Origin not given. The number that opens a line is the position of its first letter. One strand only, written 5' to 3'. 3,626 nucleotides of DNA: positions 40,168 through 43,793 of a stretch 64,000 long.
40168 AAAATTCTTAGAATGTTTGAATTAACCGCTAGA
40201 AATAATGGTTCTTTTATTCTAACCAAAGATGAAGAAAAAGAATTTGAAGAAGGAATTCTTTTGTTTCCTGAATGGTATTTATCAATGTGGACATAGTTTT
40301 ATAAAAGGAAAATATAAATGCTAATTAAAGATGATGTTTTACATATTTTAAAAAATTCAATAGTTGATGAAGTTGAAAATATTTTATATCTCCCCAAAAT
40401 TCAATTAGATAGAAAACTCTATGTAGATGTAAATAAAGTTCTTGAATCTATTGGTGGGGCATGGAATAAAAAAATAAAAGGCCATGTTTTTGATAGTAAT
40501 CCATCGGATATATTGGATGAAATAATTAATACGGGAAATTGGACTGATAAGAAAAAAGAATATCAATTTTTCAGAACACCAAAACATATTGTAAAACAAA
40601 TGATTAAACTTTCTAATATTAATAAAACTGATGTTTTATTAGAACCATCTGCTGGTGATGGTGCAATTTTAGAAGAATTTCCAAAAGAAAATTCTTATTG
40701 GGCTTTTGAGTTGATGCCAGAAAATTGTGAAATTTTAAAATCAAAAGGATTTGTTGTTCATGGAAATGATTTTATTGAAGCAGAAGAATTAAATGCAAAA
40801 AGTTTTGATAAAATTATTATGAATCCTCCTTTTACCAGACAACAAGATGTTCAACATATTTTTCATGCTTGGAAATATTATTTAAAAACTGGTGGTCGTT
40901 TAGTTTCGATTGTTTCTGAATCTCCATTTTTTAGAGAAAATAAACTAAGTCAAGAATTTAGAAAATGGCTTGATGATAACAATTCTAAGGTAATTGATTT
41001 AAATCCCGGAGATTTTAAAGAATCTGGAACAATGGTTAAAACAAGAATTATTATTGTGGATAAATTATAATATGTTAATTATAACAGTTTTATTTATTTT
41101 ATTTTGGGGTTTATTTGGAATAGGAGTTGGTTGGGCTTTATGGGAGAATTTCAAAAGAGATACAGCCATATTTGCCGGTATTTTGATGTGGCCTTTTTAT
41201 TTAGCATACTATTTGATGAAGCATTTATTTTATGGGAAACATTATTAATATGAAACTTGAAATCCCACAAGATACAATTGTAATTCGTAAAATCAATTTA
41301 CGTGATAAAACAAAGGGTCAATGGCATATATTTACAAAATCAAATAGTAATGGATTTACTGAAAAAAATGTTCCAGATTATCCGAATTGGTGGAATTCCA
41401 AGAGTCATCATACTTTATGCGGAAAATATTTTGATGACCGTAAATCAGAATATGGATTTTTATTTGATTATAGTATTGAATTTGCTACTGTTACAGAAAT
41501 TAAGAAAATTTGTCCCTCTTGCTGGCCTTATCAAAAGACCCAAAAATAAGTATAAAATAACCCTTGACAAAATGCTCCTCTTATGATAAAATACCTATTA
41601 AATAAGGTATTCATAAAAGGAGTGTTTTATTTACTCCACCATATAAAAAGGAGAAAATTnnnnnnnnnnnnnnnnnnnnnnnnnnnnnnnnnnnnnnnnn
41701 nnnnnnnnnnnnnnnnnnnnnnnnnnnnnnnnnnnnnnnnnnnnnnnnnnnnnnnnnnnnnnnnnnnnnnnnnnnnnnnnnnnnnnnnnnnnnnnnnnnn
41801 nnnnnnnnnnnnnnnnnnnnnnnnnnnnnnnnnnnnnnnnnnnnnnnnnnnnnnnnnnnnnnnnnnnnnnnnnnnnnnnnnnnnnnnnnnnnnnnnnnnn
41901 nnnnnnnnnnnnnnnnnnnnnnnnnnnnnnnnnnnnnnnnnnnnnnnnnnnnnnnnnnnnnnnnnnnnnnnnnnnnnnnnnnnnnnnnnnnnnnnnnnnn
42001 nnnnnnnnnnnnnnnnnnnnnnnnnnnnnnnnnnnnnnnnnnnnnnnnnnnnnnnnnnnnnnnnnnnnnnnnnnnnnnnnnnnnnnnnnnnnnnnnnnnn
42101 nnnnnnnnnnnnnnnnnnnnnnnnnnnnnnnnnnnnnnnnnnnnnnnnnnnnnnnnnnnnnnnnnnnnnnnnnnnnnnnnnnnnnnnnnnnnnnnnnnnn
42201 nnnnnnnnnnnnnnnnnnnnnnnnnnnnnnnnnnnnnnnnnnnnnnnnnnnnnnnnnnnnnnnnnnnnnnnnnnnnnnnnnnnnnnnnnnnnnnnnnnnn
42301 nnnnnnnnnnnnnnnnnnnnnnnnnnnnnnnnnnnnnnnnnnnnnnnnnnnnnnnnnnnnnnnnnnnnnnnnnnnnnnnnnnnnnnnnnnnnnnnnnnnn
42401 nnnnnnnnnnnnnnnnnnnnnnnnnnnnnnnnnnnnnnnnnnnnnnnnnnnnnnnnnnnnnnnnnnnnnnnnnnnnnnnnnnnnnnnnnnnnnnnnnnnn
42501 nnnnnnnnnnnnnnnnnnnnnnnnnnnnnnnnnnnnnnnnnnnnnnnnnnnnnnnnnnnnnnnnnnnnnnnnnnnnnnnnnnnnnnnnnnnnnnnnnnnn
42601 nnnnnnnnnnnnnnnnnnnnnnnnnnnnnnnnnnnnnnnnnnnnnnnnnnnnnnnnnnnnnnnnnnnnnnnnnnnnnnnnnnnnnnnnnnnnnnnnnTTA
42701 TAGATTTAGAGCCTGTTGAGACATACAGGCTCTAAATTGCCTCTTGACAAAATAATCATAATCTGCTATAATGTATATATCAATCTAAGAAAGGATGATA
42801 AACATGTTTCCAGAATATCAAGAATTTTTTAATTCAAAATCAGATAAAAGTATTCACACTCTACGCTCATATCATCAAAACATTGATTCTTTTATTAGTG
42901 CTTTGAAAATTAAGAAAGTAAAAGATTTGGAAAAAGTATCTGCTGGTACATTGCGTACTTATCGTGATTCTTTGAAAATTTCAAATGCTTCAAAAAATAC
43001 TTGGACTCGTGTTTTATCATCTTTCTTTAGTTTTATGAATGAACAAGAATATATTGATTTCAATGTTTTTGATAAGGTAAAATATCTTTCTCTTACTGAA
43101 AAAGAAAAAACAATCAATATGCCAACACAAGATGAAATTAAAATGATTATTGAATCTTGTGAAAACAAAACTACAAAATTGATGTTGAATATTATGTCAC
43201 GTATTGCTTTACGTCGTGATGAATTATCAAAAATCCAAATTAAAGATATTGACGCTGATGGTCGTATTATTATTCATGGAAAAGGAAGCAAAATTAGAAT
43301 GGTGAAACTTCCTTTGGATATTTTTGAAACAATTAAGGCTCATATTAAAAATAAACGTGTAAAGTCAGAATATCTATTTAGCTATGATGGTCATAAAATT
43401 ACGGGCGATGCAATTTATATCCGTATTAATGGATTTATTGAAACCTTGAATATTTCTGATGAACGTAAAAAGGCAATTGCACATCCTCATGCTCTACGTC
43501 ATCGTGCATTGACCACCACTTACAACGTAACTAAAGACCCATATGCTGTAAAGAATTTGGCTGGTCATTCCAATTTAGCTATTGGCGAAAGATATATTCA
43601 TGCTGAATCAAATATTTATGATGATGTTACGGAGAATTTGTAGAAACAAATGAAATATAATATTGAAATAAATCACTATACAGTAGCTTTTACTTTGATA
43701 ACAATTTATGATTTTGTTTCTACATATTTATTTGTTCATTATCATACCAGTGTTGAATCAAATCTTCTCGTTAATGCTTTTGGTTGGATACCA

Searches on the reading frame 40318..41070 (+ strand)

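Call 30: search_protein_families(library=phrogs, proteins=[window:40318-41070:+], max_evalue=0.0001)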
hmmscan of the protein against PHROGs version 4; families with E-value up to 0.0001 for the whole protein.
window:40318-41070:+ (250 aa): 14 families
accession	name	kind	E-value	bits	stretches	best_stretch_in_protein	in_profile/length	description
phrog_9133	-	unknown function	1.9e-57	196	1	19-249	671-904/1259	-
phrog_11358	-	unknown function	1.2e-41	142.8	1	82-249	1846-2015/3431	-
phrog_15406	-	other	5.3e-39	134.2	1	80-249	1247-1417/2789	DNA methyltransferase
phrog_6263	-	other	2.5e-38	133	1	17-201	329-509/548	DNA methyltransferase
phrog_18947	-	unknown function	6e-36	124.2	1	82-249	567-736/1537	-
phrog_9793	-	unknown function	1.8e-34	120.1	1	82-249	603-771/772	-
phrog_22901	-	unknown function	4.4e-27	94.8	1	79-249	630-802/1394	-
phrog_10691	-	unknown function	5.3e-16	57.2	1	77-249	2352-2526/3925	-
phrog_5143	-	unknown function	4.5e-13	48.2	1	79-249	1797-1968/2204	-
phrog_799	-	other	2.8e-12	47.6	1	78-177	208-298/458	DNA methyltransferase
phrog_32703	-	unknown function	3.4e-12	46.8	1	81-214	8-139/480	-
phrog_2713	-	unknown function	7.2e-08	32.9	0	76-118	186-227/520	-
phrog_5172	-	unknown function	2.2e-07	30.9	1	78-177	16-108/377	-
phrog_11371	-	unknown function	2.5e-07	31.1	0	76-121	284-327/383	-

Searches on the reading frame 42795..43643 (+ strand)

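Call 11: search_protein_families(library=phrogs, proteins=[window:42795-43643:+], max_evalue=0.001)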
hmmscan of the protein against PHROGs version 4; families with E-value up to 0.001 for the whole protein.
window:42795-43643:+ (282 aa): 2 families
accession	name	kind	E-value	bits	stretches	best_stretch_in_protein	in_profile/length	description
phrog_1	-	integration and excision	1.2e-29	105.1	1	9-271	171-436/611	integrase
phrog_216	-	integration and excision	1.4e-29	104.2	1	66-281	14-235/301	integrase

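Call 12: search_protein_families(library=pfam, proteins=[window:42795-43643:+], max_evalue=0.001)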
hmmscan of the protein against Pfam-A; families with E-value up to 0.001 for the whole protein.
window:42795-43643:+ (282 aa): 2 families
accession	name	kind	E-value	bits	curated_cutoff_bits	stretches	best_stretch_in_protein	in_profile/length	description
PF00589.27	Phage_integrase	-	2.3e-21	76.8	27.1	1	111-271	4-169/172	Phage integrase family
PF02899.23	Phage_int_SAM_1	-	1.1e-06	29.3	22.3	1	7-80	3-75/83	Phage integrase, N-terminal SAM-like domain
